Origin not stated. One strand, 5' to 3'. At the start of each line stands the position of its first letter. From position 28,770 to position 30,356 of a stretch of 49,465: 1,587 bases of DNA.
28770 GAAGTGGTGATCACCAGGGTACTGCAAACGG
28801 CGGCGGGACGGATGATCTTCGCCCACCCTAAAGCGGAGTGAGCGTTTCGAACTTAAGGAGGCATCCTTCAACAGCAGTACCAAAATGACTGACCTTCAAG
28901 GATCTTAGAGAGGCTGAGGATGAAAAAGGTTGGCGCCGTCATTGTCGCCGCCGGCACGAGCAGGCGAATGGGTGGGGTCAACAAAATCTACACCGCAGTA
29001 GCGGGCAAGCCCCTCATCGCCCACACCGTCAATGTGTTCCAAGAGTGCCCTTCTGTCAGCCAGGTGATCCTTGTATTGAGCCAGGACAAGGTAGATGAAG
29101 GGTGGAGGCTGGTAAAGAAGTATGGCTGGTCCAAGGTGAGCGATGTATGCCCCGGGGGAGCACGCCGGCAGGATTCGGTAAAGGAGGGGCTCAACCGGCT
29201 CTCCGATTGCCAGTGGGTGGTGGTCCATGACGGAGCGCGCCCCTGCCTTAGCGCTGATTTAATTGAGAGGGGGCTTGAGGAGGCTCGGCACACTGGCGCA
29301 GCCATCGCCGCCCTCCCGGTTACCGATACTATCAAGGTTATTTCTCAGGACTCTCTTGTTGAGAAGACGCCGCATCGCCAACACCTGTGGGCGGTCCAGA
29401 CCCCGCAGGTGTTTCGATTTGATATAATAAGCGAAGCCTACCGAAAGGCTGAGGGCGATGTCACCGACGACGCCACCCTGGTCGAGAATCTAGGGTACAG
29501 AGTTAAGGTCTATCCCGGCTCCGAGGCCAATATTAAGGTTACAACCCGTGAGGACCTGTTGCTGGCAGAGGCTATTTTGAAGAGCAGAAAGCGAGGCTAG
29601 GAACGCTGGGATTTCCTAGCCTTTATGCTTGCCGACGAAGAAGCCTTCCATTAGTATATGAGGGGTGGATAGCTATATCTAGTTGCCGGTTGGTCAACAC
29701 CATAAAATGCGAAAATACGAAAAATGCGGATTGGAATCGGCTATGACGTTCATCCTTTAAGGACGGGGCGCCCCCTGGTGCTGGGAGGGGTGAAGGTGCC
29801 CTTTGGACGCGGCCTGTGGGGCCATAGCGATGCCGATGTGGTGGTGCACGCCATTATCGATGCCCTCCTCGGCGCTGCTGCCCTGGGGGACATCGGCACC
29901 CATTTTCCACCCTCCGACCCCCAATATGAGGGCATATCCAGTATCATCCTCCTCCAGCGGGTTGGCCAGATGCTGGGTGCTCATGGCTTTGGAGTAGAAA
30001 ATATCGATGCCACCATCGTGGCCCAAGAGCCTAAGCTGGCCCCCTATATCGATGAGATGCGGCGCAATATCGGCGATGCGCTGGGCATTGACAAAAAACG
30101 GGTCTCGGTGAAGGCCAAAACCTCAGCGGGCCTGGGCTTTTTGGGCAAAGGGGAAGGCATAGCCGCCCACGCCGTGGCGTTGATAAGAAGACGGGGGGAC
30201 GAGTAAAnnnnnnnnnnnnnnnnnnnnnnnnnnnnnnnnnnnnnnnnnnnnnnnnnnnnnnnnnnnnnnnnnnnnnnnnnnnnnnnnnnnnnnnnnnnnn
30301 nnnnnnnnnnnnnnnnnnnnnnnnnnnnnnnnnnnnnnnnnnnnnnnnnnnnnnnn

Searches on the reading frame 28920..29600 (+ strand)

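Call 5: search_protein_families(library=pfam, proteins=[window:28920-29600:+])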
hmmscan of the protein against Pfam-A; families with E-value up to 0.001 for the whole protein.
window:28920-29600:+ (226 aa): 3 families
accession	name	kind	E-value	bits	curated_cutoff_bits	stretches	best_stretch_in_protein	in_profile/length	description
PF01128.25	IspD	-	1.7e-67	227.9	27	1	5-221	2-220/221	2-C-methyl-D-erythritol 4-phosphate cytidylyltransferase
PF12804.13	NTP_transf_3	-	1.3e-17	64.9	27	1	6-132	1-121/160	MobA-like NTP transferase domain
PF02348.25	CTP_transf_3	-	0.0007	19.9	22.6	0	21-127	15-119/217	Cytidylyltransferase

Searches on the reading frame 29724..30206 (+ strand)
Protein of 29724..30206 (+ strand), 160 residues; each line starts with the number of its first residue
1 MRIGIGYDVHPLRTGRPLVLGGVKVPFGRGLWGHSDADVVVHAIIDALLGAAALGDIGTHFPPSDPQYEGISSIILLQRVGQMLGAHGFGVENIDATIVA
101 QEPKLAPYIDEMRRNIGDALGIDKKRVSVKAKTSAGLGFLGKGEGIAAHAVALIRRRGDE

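Call 5: search_protein_families(library=pfam, proteins=[window:29724-30206:+])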
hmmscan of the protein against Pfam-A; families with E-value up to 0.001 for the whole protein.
window:29724-30206:+ (160 aa): 1 family
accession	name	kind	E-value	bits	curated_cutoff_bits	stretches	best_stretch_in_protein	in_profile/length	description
PF02542.21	YgbB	-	1.3e-66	224.2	26.7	1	1-154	1-154/155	YgbB family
